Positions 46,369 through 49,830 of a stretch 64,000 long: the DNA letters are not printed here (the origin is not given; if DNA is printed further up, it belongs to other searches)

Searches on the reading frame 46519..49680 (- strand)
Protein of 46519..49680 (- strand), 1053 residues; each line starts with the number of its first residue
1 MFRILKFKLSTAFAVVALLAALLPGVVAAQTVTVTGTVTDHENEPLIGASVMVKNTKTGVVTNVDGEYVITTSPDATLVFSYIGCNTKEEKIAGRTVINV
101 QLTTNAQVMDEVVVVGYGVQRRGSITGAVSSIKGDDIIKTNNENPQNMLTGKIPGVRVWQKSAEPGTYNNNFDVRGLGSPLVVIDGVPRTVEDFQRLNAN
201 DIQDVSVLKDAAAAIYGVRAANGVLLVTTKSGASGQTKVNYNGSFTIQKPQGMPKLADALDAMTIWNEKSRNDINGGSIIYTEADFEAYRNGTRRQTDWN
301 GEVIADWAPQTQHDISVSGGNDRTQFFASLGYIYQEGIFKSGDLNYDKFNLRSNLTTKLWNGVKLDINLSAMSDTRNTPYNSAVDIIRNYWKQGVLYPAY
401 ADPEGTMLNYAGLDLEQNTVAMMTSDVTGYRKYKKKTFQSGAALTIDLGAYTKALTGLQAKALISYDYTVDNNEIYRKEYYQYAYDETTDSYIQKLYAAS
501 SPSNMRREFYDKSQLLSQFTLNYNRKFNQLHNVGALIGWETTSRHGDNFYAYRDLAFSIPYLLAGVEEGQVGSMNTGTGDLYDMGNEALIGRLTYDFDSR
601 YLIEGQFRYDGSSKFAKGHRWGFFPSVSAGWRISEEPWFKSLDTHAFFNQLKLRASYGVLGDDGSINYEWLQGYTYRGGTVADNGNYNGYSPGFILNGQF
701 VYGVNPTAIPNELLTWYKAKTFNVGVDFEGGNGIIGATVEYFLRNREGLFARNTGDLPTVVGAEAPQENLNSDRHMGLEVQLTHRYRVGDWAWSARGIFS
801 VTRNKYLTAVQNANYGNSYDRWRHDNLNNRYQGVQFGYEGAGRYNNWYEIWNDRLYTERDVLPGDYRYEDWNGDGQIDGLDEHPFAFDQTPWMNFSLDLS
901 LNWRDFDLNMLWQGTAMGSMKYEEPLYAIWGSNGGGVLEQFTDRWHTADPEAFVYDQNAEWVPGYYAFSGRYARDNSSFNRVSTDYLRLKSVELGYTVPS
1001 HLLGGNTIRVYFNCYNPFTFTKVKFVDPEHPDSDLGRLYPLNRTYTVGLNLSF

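Call 99: search_protein_families(library=pfam, proteins=[window:46519-49680:-], max_evalue=0.00001)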
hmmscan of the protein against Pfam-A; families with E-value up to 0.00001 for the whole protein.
window:46519-49680:- (1053 aa): 3 families
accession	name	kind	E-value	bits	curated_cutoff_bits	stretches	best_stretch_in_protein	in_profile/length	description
PF07715.20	Plug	-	1.1e-19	71.3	23.9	1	124-224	4-107/107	TonB-dependent Receptor Plug Domain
PF13715.12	CarbopepD_reg_2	-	2.8e-17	63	32.2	1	34-114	1-88/88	CarboxypepD_reg-like domain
PF13620.12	CarboxypepD_reg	-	5e-10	40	32.3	1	33-101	1-80/82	Carboxypeptidase regulatory-like domain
